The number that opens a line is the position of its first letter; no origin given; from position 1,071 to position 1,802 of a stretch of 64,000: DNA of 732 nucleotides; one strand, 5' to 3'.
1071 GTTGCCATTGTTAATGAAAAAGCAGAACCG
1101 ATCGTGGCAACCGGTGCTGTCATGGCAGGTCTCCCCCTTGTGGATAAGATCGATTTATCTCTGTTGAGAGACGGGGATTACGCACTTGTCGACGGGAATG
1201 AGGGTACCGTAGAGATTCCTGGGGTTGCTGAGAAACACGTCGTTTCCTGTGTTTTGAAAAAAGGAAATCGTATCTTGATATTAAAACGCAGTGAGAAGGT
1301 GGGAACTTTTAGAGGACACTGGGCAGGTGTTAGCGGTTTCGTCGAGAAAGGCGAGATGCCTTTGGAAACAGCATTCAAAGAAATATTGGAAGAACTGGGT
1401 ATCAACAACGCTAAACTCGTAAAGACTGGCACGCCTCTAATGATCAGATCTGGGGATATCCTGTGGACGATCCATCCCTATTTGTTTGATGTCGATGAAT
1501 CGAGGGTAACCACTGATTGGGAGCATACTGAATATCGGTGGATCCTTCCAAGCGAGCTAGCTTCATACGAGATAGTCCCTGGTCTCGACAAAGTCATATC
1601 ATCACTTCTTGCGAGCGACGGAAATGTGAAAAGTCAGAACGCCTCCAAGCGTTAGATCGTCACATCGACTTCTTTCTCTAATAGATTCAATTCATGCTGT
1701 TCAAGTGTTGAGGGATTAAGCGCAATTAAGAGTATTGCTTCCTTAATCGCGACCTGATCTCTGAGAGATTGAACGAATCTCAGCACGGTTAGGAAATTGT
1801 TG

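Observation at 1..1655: Aconitase-X large and small subunit pair, with the small subunit fused to a Nudix hydrolase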

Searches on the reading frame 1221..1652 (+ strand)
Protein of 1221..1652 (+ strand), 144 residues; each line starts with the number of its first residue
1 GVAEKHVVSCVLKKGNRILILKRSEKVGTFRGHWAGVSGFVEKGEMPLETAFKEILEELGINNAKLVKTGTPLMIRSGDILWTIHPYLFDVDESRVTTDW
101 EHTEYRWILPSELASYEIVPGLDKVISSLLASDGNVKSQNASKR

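Call 9: search_solved_structures(query=window:1221-1652:+, max_evalue=0.01, show_alignments=3)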
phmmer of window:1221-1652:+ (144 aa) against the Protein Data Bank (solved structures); distinct sequences matched with E-value up to 0.01: 22.
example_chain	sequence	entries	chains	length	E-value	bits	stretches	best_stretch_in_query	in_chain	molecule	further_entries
5cfi_A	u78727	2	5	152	5e-07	32.7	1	31-122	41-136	BIS(5'-nucleosyl)-tetraphosphatase (Diadenosine tetraphosphatase), putative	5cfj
3oga_A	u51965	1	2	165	3.2e-06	30.1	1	6-118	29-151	Nucleoside triphosphatase nudI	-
3ees_A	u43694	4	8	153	5.7e-06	29.3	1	7-125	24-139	Probable pyrophosphohydrolase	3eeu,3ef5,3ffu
3n77_A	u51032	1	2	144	6.8e-06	29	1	6-118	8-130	Nucleoside triphosphatase nudI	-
3hhj_A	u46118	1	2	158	8.4e-06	28.7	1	7-129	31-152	Mutator mutT protein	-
8dp9_A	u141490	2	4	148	3.8e-05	26.6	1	11-115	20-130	AvrM14-B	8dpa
6dt3_A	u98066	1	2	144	4e-05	26.5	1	6-118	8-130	Nucleoside triphosphatase NudI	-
8dp8_B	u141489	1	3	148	9.2e-05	25.4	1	11-115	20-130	AvrM14-A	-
3u53_A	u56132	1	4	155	0.00022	24.1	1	32-111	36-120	Bis(5'-nucleosyl)-tetraphosphatase [asymmetrical]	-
3cng_A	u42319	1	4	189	0.0006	22.7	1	5-60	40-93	NUDIX hydrolase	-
2rrk_A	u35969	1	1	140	0.0006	22.7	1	6-127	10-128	CTP pyrophosphohydrolase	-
3i7u_A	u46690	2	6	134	0.00098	22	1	15-107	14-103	AP4A hydrolase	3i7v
1xsa_A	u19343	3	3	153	0.0014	21.5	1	32-111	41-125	Bis(5'-nucleosyl)-tetraphosphatase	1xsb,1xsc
4ick_A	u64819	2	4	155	0.0015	21.4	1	32-111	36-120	Bis(5'-nucleosyl)-tetraphosphatase [asymmetrical]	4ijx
3grn_A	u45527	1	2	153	0.0016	21.3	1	13-121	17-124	MutT related protein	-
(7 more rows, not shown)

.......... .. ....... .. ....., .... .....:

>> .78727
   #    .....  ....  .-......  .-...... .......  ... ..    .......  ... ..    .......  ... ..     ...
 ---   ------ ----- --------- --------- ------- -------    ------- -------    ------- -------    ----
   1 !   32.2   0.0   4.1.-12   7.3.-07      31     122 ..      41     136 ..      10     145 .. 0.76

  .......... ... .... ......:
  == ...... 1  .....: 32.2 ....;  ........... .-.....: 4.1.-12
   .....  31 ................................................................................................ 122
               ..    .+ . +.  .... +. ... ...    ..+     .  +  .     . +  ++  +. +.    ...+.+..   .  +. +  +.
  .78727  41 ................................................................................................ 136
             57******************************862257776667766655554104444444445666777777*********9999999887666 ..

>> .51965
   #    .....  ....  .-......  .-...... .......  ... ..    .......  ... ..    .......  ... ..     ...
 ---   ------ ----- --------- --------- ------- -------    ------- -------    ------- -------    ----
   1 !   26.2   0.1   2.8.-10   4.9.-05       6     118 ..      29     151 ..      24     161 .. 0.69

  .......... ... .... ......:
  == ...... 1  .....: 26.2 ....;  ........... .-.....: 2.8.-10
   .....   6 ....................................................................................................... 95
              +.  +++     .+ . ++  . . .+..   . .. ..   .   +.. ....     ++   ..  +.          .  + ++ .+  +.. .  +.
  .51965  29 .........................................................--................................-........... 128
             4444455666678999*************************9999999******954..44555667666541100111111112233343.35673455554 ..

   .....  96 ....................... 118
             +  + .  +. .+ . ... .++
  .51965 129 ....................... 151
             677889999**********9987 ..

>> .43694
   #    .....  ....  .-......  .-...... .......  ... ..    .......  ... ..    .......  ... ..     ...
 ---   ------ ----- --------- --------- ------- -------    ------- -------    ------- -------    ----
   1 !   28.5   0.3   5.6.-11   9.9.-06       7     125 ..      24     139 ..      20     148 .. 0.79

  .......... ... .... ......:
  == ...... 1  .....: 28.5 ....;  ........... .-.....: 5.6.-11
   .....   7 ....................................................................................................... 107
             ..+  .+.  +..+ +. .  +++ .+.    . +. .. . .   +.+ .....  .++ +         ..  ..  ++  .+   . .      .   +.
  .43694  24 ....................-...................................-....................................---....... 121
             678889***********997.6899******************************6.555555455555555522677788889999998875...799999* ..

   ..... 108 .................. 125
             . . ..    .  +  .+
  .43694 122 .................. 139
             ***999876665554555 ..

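Call 50: find_related_loci(query=A3, collection=genome_contigs, flank=6000)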
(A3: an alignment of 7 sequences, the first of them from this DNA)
Query A3 (134 aa) in genome_contigs; peptide patterns used: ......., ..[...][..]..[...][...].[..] (x = any residue, [..] = any of these).
370 stretches matched a pattern; 323 encode a relative of the query (tblastn E <= 1e-3); the best 80 are kept; 80 distinct loci.
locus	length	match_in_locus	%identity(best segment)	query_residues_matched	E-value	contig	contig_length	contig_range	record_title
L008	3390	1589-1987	95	1-133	1e-84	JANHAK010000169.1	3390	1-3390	MAG: Methanomassiliicoccales archaeon isolate LCB019-061 scaffold_46096_c1, whole genome shotgun sequence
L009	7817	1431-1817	53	2-130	4e-48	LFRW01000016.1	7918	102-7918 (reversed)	MAG: Methanomicrobia archaeon DTU008 scaffold16219, whole genome shotgun sequence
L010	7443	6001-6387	55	1-129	3e-46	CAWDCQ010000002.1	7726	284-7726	MAG: uncultured Methanomassiliicoccales archaeon isolate MFD04780.bin.2.98 genome assembly, contig: contig_101854, whole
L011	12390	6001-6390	49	1-130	3e-46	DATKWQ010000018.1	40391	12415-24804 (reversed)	MAG TPA_asm: Thermoplasmata archaeon isolate SMAG_U14167 k141_3174134, whole genome shotgun sequence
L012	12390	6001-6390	53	2-131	4e-46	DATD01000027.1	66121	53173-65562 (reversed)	MAG TPA_asm: Methanomassiliicoccus sp. UBA345 UBA345_contig_1993, whole genome shotgun sequence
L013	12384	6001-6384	52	2-129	5e-45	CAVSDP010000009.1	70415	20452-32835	MAG: Methanomassiliicoccaceae archaeon isolate MFD02138.bin.2.15 genome assembly, contig: contig_132354, whole genome sh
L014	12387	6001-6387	57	1-129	6e-45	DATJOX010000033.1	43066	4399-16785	MAG TPA_asm: Methanomassiliicoccales archaeon isolate SMAG_U14898 k141_4775547, whole genome shotgun sequence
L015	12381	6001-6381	55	2-129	3e-44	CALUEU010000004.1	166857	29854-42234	MAG: uncultured Methanomassiliicoccus sp. isolate BRZ_CQ__bin1 genome assembly, contig: BRZ_CQ__NODE_115_length_166857_c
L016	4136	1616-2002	53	2-130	4e-44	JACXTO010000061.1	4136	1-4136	MAG: Methanomassiliicoccaceae archaeon isolate bin_47_IMCAS k117_2280212, whole genome shotgun sequence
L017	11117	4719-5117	52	2-134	3e-44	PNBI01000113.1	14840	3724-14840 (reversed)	MAG: Methanomassiliicoccaceae archaeon isolate fen_33 73.20110800_E3D.115_contig_43519, whole genome shotgun sequence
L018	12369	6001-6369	54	7-129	7e-44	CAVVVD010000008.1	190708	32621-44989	MAG: Methanomassiliicoccaceae archaeon isolate MFD02979.bin.2.96 genome assembly, contig: contig_53710, whole genome sho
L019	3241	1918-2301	54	2-129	1e-43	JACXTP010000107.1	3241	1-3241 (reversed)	MAG: Methanomassiliicoccaceae archaeon isolate bin_107_IMCAS k117_5252454, whole genome shotgun sequence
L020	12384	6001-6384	52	2-129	9e-44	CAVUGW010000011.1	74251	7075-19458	MAG: Methanomassiliicoccaceae archaeon isolate MFD02138.bin.2.5 genome assembly, contig: contig_13338, whole genome shot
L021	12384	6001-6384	55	2-129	1e-43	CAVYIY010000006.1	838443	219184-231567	MAG: Methanomassiliicoccaceae archaeon isolate MFD01299.bin.2.50 genome assembly, contig: contig_1889, whole genome shot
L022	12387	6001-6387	49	2-130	1e-43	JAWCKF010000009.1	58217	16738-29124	MAG: Thermoplasmata archaeon isolate JZ-2_201705_bins_126 JZ-2_201705_bins_126_scaffold_9, whole genome shotgun sequence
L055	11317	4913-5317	49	2-133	4e-40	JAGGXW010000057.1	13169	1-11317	MAG: Thermoplasmata archaeon isolate AUK162 PB_MBMC_116_c_000000000028, whole genome shotgun sequence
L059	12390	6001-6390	47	2-129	2e-39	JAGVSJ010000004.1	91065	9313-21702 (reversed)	MAG: Candidatus Sysuiplasma superficiale isolate YP2-bin.285 YP2_2.85_4, whole genome shotgun sequence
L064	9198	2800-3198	47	2-130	5e-38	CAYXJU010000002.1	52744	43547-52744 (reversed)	MAG TPA_asm: uncultured Candidatus Bathyarchaeia archaeon isolate SRP098346_co1_293 genome assembly, contig: NODE_272_le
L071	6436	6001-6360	50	6-126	3e-37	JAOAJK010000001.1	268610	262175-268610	MAG: Thermoplasmata archaeon isolate SKW197 NODE_1_length_268610_cov_15.513929, whole genome shotgun sequence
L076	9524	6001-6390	49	4-130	9e-37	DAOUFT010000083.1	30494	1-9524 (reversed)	MAG TPA_asm: Dehalococcoidia bacterium isolate R24_101 k131_788900, whole genome shotgun sequence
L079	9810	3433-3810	46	6-132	3e-36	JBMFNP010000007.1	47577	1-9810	MAG: Thermoplasmata archaeon isolate KM4338-14 NODE_7_length_47577_cov_15.715164, whole genome shotgun sequence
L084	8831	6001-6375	50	7-125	5e-36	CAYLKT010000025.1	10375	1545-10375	MAG TPA_asm: uncultured Thermoplasmatales archaeon isolate binchicken_co122_15 genome assembly, contig: NODE_5265_length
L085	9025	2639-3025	47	6-130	5e-36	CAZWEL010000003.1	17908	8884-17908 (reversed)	MAG TPA_asm: uncultured Thermoplasmatales archaeon isolate binchicken_co256_206 genome assembly, contig: NODE_6800_lengt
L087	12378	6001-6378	48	2-122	2e-35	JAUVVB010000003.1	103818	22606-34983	MAG: Chloroflexota bacterium isolate CSMAG_1153 CSMAG_1153_k127_712400_length_103818_cov_55.3959, whole genome shotgun s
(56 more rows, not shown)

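Call 58: search_protein_families(library=pfam, proteins=[L055:3135-4919:+, L055:5364-6419:+, L064:3250-4185:-, L076:5446-6396:+, L087:6387-7301:+, L079:3860-4648:+, L084:5154-5987:+, L085:3026-4033:-, L071:5551-6372:+, L059:5668-6411:+], max_evalue=0.01)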
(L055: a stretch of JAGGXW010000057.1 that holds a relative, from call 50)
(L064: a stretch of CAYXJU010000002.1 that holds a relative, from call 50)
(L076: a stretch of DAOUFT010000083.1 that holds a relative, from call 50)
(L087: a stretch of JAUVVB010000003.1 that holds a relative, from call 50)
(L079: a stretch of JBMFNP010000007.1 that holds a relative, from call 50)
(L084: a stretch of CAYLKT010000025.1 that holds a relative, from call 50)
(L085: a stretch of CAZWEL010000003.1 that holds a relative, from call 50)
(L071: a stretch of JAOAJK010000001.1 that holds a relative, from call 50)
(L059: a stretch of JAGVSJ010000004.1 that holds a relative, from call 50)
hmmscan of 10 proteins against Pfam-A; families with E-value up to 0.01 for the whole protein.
L055:3135-4919:+ (595 aa): 20 families
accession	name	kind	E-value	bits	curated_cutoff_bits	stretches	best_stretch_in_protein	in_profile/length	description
PF00437.27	T2SSE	-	5.2e-10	39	24.9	1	245-369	131-257/370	Type II/IV secretion system protein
PF01850.27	PIN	-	3.1e-09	37.9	23.6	1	3-115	1-119/120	PIN domain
PF13173.12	AAA_14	-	3.9e-06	27.3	27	1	257-341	3-80/129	AAA domain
PF13191.12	AAA_16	-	5.4e-06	27.4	32.6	1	250-369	17-125/167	AAA ATPase domain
PF13238.12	AAA_18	-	1.4e-05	26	29.4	1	259-303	1-44/128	AAA domain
PF20720.3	nSTAND3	-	2.9e-05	24.3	27.2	1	254-296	15-57/155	Novel STAND NTPase 3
PF07728.20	AAA_5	-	0.00015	22.2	22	1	259-336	2-79/139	AAA domain (dynein-related subfamily)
PF00004.35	AAA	-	0.00016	22.6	21.2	1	259-286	1-28/131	ATPase family associated with various cellular activities (AAA)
PF03266.21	NTPase_1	-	0.00041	20.7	23.9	1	259-288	2-31/168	NTPase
PF00013.35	KH_1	-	0.00042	20.4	21.5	1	483-516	4-37/66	KH domain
PF13083.13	KH_KhpA-B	-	0.00047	20.5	32.1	1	457-502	5-52/73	KhpA/KhpB, KH domain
PF13207.12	AAA_17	-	0.00051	20.8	27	1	263-314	2-57/136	AAA domain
PF03029.23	ATP_bind_1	-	0.00065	20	27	1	261-288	1-28/240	Conserved hypothetical ATP binding protein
PF02223.23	Thymidylate_kin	-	0.0011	19.2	27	1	262-314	2-54/185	Thymidylate kinase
PF13555.12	AAA_29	-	0.0019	18.3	27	1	257-282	22-48/61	P-loop containing region of AAA domain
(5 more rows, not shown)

L055:5364-6419:+ (352 aa): 5 families
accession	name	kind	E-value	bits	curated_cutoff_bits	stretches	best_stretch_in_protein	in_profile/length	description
PF06973.17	DUF1297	-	1.6e-59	201.1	23.8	1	175-352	18-188/188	Domain of unknown function (DUF1297)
PF06849.18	DUF1246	-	3.1e-41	140.7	25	1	17-137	1-121/122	Protein of unknown function (DUF1246)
PF02655.19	ATP-grasp_3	-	0.00016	22.2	23.2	1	119-192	3-75/160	ATP-grasp domain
PF02786.22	CPSase_L_D2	-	0.0059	16.6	19.8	0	133-179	26-72/211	Carbamoyl-phosphate synthase L chain, ATP binding domain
PF08443.16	RimK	-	0.0089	16.1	21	0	136-186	32-82/188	RimK-like ATP-grasp domain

L064:3250-4185:- (312 aa): 1 family
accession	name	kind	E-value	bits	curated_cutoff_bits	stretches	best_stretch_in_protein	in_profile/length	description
PF00294.29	PfkB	-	8.4e-20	71.7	25.8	1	25-271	31-289/302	pfkB family carbohydrate kinase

L076:5446-6396:+ (317 aa): 2 families
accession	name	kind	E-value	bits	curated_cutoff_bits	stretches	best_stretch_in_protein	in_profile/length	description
PF02464.23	CinA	-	2.5e-48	164.1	23.5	1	31-171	14-154/155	Competence-damaged protein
PF00293.34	NUDIX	-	2.3e-06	28.1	21.1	1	190-298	6-118/134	NUDIX domain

L087:6387-7301:+ (305 aa): 1 family
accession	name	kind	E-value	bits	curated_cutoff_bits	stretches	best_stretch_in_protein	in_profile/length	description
PF01008.23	IF-2B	-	6.4e-52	176.9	22.4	2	24-245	2-223/280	Initiation factor 2 subunit family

L079:3860-4648:+ (263 aa): 1 family
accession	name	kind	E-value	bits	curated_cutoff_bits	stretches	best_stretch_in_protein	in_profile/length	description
PF01048.26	PNP_UDP_1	-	3.2e-39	135.1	25.1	1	32-247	3-220/233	Phosphorylase superfamily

L084:5154-5987:+ (278 aa): 5 families
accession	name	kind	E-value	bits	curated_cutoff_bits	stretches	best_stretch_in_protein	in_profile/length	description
PF13507.12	GATase_5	-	5.7e-67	226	27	1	7-274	3-260/260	CobB/CobQ-like glutamine amidotransferase domain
PF01965.30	DJ-1_PfpI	-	2.9e-05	24.4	26.6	1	56-122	61-119/165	DJ-1/PfpI family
PF07685.20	GATase_3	-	7.2e-05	22.9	27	1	51-111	34-89/196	CobB/CobQ-like glutamine amidotransferase domain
PF00117.34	GATase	-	0.00019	21.6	22.8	1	24-112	15-87/190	Glutamine amidotransferase class-I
PF07722.19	Peptidase_C26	-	0.0069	16.6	20.5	0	90-113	98-122/219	Peptidase C26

L085:3026-4033:- (336 aa): 6 families
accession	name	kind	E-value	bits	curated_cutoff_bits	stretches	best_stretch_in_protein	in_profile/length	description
PF02475.24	TRM5-TYW2_MTfase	-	8.4e-52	175.9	28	1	149-309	1-163/164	TRM5/TYW2 methyltransferase domain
PF25133.1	TYW2_N_2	-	3.1e-16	59.7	27.7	1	72-146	1-78/79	TYW2 N-terminal domain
PF18093.7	Trm5_N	-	2.1e-11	43.8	22.7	1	4-46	1-43/47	tRNA methyltransferase 5 N-terminal domain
PF09445.16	Methyltransf_15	-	0.00025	21.1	22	1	186-254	2-69/165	RNA cap guanine-N2 methyltransferase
PF13649.12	Methyltransf_25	-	0.001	20.2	27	1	188-257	1-70/97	Methyltransferase domain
PF06325.19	PrmA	-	0.0019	18.2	22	1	180-239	157-217/296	Ribosomal protein L11 methyltransferase (PrmA)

L071:5551-6372:+ (274 aa): 2 families
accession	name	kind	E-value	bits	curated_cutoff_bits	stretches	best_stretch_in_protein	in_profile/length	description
PF00293.34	NUDIX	-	2.7e-12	47.3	21.1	1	155-261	8-122/134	NUDIX domain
PF14815.12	NUDIX_4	-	0.00036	20.8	35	1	156-271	4-111/113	NUDIX domain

L059:5668-6411:+ (248 aa): 1 family
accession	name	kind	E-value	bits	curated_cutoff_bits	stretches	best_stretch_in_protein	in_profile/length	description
PF00293.34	NUDIX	-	1.3e-17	64.5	21.1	1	115-225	3-118/134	NUDIX domain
